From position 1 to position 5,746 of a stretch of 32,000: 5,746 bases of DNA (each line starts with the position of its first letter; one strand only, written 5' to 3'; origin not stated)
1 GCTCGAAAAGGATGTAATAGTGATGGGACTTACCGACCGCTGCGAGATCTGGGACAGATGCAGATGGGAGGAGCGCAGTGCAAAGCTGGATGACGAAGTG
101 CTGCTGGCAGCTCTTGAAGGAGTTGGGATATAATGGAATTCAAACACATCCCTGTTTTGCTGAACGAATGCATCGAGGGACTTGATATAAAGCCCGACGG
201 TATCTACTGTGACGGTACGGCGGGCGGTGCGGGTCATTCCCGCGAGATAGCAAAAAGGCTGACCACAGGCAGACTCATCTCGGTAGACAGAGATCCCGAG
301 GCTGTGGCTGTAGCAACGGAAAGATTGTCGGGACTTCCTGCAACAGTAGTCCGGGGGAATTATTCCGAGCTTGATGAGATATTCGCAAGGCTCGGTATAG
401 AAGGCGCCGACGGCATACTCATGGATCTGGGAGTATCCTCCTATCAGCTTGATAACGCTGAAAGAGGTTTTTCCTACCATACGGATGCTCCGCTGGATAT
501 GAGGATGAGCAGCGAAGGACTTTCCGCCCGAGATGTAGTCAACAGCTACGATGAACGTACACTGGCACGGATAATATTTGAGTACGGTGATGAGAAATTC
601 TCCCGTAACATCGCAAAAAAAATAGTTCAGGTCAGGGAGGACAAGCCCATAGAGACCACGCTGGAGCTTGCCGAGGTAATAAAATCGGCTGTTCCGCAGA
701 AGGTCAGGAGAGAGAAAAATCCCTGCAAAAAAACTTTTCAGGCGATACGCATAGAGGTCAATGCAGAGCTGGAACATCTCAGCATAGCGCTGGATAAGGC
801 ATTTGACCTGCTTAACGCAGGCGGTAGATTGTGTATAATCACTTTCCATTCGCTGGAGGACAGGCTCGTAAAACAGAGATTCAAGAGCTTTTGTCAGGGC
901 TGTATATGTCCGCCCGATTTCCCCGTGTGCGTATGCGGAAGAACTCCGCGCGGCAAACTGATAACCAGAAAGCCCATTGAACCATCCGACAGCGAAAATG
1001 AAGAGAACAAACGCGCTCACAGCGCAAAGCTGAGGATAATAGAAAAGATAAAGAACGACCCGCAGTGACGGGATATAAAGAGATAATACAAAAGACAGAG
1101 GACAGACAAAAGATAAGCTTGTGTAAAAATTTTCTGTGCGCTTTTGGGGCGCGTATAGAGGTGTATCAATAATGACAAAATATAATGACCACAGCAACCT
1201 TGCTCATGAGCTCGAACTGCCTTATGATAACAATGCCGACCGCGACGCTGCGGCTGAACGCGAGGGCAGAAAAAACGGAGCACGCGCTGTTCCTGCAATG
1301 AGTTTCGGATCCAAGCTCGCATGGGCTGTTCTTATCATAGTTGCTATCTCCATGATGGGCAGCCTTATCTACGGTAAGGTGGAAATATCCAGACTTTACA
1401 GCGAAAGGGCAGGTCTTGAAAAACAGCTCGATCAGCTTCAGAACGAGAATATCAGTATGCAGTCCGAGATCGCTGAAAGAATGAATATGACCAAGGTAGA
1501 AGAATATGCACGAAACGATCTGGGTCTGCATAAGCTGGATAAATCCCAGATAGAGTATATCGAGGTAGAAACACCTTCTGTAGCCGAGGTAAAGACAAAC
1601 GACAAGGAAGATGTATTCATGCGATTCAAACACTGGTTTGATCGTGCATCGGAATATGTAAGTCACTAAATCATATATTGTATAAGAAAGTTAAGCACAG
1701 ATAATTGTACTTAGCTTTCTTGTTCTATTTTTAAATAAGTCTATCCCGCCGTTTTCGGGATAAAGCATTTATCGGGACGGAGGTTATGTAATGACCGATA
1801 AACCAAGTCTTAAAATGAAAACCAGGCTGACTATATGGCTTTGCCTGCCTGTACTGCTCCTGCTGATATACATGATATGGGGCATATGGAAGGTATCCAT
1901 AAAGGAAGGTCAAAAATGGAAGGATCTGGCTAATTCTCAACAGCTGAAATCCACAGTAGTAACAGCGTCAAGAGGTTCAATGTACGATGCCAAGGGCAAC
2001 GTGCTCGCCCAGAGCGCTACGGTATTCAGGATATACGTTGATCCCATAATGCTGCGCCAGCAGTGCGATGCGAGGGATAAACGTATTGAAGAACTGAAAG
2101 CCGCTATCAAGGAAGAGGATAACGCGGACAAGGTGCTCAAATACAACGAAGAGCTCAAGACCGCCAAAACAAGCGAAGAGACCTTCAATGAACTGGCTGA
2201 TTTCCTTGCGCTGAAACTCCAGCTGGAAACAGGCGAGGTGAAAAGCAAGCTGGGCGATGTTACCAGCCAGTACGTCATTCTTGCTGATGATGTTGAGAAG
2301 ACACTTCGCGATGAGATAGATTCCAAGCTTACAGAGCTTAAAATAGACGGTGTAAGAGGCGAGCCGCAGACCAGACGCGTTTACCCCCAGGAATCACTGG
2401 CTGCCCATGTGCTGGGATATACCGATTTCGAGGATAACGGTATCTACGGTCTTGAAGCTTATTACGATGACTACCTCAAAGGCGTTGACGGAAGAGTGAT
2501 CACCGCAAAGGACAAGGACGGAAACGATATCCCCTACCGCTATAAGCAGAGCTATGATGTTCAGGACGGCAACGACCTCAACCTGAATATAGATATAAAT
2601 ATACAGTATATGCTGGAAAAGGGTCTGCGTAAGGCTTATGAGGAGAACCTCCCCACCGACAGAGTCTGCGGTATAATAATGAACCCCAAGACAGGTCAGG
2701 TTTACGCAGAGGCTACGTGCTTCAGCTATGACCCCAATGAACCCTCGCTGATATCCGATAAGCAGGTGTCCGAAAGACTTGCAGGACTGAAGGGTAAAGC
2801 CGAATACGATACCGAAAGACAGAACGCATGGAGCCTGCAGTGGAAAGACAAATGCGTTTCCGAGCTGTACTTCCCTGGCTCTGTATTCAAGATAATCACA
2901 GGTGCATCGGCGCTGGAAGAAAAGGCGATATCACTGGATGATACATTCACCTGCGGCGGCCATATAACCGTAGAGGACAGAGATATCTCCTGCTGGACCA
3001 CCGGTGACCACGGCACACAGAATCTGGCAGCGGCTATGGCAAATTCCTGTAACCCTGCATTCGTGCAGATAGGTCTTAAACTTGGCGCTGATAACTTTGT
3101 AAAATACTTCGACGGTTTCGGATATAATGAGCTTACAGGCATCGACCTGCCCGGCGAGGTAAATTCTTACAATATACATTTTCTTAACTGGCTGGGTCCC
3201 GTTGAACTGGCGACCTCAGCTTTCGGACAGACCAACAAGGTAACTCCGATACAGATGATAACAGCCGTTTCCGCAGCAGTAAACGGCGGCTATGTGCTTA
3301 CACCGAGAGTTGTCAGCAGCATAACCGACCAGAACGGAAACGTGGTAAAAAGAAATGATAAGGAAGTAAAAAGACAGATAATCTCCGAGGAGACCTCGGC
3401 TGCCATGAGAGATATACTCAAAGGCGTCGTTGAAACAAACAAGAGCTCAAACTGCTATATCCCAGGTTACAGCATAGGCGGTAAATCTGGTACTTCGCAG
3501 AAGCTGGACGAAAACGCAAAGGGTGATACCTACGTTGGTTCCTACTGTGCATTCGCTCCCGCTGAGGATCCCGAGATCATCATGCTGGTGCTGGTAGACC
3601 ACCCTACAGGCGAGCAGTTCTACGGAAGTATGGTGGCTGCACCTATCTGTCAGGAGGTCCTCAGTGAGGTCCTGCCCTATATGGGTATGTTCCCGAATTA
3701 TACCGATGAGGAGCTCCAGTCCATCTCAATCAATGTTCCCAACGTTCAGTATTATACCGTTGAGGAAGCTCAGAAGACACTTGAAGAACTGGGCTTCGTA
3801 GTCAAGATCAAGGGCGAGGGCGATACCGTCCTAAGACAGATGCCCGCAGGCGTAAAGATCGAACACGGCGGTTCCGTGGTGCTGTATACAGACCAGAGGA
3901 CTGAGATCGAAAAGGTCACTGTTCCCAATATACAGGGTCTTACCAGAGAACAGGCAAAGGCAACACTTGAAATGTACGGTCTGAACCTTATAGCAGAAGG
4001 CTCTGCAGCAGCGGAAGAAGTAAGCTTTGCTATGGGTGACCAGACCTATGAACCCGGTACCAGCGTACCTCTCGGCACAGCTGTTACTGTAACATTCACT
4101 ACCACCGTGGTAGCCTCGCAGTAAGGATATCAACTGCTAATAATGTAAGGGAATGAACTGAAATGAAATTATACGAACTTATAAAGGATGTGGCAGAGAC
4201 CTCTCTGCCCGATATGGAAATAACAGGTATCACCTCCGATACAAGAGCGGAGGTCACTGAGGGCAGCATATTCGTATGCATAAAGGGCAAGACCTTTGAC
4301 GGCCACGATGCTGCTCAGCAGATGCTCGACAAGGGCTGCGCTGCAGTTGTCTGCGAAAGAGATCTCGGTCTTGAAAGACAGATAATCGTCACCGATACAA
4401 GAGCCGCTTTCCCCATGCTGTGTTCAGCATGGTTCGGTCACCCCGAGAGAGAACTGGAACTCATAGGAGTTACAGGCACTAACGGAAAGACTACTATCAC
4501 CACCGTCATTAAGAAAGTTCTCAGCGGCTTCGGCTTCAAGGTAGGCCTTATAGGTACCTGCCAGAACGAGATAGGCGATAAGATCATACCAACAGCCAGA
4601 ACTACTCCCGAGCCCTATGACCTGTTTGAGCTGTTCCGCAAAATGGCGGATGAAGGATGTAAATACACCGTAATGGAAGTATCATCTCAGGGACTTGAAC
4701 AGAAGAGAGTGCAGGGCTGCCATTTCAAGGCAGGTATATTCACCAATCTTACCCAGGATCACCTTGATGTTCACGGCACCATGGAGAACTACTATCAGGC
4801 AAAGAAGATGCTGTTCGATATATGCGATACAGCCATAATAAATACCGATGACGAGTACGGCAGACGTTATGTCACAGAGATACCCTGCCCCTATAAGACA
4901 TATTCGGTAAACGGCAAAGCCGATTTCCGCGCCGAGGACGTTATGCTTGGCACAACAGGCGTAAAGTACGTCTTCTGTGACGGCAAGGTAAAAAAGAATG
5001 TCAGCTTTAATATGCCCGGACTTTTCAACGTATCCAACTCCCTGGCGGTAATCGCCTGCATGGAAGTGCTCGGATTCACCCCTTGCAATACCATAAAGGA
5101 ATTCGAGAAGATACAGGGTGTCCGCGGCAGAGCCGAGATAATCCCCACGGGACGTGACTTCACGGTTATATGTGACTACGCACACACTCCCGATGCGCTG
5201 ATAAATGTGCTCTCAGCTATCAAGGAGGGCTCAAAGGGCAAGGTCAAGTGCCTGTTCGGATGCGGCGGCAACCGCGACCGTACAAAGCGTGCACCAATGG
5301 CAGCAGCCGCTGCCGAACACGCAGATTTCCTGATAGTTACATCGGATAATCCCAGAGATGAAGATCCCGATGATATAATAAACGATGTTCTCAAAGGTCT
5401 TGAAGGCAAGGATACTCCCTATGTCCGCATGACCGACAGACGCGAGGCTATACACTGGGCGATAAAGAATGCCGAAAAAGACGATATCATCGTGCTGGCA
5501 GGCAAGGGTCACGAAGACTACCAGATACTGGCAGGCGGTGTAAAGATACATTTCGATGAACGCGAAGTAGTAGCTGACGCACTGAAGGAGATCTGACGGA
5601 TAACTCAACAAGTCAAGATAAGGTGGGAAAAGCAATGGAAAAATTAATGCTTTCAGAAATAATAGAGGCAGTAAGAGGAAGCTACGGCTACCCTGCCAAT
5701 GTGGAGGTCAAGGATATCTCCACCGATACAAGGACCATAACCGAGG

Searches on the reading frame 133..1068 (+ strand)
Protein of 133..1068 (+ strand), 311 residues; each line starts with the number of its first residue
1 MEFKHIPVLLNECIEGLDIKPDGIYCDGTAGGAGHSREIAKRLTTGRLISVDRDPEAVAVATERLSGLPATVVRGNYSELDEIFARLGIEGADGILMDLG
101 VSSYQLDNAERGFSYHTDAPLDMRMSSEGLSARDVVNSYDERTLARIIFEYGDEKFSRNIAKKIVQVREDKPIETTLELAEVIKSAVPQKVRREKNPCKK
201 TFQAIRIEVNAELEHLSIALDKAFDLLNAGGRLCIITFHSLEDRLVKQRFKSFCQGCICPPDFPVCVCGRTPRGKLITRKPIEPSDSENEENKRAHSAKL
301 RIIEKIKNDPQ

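Call 4: search_protein_families(library=pfam, proteins=[window:133-1068:+], max_evalue=0.01)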
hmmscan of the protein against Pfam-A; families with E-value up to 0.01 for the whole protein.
window:133-1068:+ (311 aa): 3 families
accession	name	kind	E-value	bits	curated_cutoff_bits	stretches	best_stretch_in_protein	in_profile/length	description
PF01795.25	Methyltransf_5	-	1e-119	400.1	27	1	2-306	1-309/309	MraW methylase family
PF13847.12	Methyltransf_31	-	0.0019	18.3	27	0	22-66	4-49/145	Methyltransferase domain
PF13649.12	Methyltransf_25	-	0.0034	18.5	27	0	30-81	6-59/97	Methyltransferase domain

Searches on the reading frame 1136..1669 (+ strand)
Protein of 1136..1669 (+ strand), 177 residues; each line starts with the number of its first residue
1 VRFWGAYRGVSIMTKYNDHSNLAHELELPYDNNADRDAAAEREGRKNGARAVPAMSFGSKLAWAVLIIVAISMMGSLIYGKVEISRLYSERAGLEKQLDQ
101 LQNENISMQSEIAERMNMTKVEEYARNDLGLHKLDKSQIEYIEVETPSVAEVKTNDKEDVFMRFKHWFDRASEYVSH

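Call 4: search_protein_families(library=pfam, proteins=[window:1136-1669:+], max_evalue=0.01)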
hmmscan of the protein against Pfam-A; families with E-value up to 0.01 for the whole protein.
window:1136-1669:+ (177 aa): 2 families
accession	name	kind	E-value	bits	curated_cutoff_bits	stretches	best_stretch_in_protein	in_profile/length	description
PF04977.20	DivIC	-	8.3e-09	35.6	28.9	1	66-133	1-69/80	Septum formation initiator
PF04999.18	FtsL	-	0.0027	18.1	22.9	1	59-142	13-95/97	Cell division protein FtsL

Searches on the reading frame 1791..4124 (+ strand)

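Call 4: search_protein_families(library=pfam, proteins=[window:1791-4124:+], max_evalue=0.01)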
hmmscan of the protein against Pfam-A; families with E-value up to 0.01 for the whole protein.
window:1791-4124:+ (777 aa): 5 families
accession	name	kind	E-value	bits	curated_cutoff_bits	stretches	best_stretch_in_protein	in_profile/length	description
PF00905.27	Transpeptidase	-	7.5e-68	229.4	22.1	1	293-624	2-298/299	Penicillin binding protein transpeptidase domain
PF03717.20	PBP_dimer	-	8.1e-20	72.4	24.4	1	58-246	3-175/180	Penicillin-binding Protein dimerisation domain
PF03793.24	PASTA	-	2.5e-16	59.8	23.2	2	648-701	2-63/64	PASTA domain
PF21922.1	PBP_dimer_2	-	4.9e-05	23.9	27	1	193-238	22-66/83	Penicillin binding protein A dimerisation domain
PF08676.16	MutL_C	-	0.004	17.3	25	0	645-689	52-96/142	MutL C terminal dimerisation domain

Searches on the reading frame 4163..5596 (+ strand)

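Call 4: search_protein_families(library=pfam, proteins=[window:4163-5596:+], max_evalue=0.01)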
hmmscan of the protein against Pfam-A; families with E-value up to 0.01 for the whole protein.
window:4163-5596:+ (477 aa): 3 families
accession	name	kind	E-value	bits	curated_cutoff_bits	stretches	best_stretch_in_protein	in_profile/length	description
PF08245.18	Mur_ligase_M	-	6e-52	177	24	1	103-299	1-199/200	Mur ligase middle domain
PF02875.26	Mur_ligase_C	-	2.2e-31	109.8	28.4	1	322-449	1-127/127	Mur ligase, glutamate ligase domain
PF01225.30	Mur_ligase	-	2.6e-06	28.1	21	1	20-74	2-58/95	Mur ligase family, catalytic domain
